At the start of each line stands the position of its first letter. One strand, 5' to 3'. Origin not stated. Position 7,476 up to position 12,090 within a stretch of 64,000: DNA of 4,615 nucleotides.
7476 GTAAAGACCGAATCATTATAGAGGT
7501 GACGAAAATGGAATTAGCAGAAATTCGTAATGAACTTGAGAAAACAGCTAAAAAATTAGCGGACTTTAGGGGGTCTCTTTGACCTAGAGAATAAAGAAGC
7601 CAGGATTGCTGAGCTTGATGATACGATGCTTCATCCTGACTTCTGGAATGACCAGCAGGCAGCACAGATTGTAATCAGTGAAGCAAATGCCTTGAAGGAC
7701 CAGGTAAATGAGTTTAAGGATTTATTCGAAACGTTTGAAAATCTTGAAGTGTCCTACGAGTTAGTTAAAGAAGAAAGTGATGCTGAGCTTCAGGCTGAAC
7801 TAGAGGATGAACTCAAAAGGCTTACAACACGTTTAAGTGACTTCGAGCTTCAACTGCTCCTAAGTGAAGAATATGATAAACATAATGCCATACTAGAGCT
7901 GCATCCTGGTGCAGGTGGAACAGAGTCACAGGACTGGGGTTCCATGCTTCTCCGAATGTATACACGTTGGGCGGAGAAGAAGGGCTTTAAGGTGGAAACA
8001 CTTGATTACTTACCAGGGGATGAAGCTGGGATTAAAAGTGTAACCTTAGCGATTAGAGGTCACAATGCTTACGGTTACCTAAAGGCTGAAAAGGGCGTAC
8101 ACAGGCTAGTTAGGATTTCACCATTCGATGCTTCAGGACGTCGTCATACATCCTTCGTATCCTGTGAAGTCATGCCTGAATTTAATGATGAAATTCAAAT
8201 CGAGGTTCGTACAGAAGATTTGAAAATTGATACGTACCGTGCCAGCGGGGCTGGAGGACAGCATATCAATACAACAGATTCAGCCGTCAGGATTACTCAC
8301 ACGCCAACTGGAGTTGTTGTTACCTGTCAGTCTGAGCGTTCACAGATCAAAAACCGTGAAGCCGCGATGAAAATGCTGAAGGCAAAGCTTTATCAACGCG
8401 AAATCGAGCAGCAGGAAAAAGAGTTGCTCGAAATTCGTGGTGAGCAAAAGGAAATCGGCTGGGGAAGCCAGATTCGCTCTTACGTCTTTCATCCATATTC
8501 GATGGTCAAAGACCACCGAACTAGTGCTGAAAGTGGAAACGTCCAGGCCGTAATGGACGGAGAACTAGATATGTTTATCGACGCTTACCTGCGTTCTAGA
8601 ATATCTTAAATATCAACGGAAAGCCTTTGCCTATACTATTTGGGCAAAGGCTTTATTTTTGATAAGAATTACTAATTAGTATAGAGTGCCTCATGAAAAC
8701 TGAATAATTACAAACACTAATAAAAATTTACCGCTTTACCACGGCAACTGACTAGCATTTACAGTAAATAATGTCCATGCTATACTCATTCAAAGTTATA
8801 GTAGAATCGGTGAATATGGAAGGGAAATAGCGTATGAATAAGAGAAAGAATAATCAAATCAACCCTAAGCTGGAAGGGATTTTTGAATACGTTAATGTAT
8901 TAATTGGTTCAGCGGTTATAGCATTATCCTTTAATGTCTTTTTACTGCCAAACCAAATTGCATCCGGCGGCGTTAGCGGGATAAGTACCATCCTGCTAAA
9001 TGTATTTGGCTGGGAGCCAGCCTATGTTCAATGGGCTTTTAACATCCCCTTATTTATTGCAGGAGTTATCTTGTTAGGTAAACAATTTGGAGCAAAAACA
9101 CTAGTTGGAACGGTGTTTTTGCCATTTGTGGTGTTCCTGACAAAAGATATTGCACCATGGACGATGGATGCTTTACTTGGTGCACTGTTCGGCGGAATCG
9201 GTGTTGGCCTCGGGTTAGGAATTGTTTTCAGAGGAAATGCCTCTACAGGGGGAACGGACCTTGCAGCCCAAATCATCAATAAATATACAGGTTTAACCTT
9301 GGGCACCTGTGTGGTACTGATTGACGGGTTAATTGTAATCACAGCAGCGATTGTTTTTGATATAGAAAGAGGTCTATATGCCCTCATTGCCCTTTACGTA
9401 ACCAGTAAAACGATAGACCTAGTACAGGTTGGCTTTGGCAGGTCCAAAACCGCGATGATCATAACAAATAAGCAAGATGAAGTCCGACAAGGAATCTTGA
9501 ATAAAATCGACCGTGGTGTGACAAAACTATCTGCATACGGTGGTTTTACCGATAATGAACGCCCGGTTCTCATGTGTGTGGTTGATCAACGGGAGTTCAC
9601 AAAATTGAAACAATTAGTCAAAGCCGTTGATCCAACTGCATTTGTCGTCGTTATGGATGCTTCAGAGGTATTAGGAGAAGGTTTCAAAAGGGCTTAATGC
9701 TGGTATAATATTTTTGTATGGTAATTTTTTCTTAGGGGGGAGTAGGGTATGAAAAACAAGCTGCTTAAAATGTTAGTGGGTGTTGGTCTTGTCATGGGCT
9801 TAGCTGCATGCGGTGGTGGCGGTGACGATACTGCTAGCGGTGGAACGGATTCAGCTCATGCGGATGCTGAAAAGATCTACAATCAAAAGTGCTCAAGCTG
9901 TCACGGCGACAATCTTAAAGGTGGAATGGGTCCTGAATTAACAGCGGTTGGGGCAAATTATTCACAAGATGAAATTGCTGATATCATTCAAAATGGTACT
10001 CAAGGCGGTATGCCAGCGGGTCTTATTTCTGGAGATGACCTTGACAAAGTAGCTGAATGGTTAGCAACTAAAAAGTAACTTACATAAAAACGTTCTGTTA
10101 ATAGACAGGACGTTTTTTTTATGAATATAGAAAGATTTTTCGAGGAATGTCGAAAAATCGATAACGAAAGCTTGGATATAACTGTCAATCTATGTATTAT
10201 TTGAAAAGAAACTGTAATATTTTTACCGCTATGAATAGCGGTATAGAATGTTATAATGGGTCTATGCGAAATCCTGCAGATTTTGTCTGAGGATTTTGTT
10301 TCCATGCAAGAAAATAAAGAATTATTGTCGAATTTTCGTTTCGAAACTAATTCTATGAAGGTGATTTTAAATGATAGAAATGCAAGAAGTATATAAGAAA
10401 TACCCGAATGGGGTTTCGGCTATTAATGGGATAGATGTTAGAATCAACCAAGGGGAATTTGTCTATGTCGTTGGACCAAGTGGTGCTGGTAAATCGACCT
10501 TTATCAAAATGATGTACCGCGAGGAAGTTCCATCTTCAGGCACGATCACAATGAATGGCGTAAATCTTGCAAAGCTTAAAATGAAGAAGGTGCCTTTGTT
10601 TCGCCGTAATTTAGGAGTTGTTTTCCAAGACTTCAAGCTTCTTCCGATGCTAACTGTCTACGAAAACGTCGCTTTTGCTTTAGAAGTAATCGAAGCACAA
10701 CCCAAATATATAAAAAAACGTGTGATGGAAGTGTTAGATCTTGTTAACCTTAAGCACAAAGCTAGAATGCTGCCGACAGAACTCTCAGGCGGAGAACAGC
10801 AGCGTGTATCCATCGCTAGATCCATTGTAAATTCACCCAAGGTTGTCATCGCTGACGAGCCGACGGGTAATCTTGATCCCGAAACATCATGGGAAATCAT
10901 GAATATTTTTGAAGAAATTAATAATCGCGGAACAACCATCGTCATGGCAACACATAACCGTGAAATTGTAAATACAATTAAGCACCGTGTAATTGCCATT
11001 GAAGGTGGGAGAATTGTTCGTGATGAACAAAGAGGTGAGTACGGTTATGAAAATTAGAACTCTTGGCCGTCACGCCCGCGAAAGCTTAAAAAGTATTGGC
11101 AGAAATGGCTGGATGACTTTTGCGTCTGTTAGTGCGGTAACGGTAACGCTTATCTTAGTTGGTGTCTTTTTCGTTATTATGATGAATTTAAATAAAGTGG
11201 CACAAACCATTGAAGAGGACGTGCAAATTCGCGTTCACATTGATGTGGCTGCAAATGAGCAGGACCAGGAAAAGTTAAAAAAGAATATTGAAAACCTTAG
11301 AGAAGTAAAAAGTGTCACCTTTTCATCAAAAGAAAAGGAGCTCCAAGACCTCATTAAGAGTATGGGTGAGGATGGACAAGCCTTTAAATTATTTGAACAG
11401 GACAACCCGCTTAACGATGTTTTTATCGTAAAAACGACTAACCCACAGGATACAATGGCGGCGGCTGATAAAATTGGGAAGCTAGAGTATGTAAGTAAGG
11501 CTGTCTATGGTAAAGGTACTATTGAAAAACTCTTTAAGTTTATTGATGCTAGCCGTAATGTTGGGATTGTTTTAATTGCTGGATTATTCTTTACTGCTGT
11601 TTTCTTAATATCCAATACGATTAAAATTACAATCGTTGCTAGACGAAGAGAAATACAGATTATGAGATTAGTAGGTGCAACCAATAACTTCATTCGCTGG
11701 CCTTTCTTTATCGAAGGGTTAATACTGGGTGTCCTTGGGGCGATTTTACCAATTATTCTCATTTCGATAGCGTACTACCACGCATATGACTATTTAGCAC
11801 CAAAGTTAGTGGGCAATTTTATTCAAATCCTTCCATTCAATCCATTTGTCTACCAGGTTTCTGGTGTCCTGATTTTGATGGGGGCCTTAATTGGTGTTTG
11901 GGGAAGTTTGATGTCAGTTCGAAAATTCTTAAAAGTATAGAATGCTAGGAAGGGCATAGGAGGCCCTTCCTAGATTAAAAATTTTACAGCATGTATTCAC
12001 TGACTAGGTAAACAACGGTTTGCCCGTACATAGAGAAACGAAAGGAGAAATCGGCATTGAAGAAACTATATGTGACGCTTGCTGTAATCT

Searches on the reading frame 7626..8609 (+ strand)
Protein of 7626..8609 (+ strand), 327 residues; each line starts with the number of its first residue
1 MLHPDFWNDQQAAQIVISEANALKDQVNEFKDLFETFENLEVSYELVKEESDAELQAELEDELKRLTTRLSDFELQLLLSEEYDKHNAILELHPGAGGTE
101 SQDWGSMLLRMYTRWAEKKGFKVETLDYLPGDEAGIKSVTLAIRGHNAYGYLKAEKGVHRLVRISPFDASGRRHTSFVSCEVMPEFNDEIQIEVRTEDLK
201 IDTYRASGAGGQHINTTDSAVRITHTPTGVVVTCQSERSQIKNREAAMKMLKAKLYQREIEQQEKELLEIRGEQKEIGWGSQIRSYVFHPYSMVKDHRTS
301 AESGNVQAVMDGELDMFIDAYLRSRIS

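Call 62: search_protein_families(library=pfam, proteins=[window:7626-8609:+], max_evalue=0.00001)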
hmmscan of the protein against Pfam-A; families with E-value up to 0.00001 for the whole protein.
window:7626-8609:+ (327 aa): 2 families
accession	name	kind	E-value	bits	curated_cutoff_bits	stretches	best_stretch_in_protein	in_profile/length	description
PF03462.23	PCRF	-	1.2e-60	205.1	24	1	3-179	14-193/194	PCRF domain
PF00472.26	RF-1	-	3.4e-45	153.2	35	1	188-298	1-116/116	RF-1 domain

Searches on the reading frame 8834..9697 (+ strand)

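Call 62: search_protein_families(library=pfam, proteins=[window:8834-9697:+], max_evalue=0.00001)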
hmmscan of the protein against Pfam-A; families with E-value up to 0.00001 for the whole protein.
window:8834-9697:+ (287 aa): 2 families
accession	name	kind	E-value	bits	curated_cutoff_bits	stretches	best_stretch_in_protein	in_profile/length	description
PF02588.21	YitT_membrane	-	8e-68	228.3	24.3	1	19-221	2-204/205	Uncharacterised 5xTM membrane BCR, YitT family COG1284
PF10035.14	DUF2179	-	1.3e-21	76.5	22.8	1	227-281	1-55/55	Uncharacterized protein conserved in bacteria (DUF2179)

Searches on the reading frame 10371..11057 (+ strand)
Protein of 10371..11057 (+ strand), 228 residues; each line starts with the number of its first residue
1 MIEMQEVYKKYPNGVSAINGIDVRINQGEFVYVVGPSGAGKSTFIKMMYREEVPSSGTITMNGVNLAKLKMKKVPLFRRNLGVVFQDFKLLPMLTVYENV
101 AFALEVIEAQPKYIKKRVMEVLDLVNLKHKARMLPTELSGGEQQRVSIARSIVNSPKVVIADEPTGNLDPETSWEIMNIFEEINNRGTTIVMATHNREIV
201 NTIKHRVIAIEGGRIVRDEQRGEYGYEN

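Call 62: search_protein_families(library=pfam, proteins=[window:10371-11057:+], max_evalue=0.00001)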
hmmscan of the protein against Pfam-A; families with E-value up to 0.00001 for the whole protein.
window:10371-11057:+ (228 aa): 2 families
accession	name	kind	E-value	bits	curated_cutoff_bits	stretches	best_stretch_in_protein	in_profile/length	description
PF00005.33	ABC_tran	-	2.1e-36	125.9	25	1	19-165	2-136/137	ABC transporter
PF13304.12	AAA_21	-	5.1e-07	30.5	27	0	154-200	254-303/304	AAA domain, putative AbiEii toxin, Type IV TA system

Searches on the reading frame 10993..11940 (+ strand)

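Call 62: search_protein_families(library=pfam, proteins=[window:10993-11940:+], max_evalue=0.00001)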
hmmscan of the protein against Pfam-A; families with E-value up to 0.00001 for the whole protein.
window:10993-11940:+ (315 aa): 2 families
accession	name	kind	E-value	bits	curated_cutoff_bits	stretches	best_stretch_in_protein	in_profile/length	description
PF18075.7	FtsX_ECD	-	1.9e-22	80.1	23.5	1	77-169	1-95/96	FtsX extracellular domain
PF02687.27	FtsX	-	6.5e-11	42.8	25.5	1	193-313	2-116/120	FtsX-like permease C-terminal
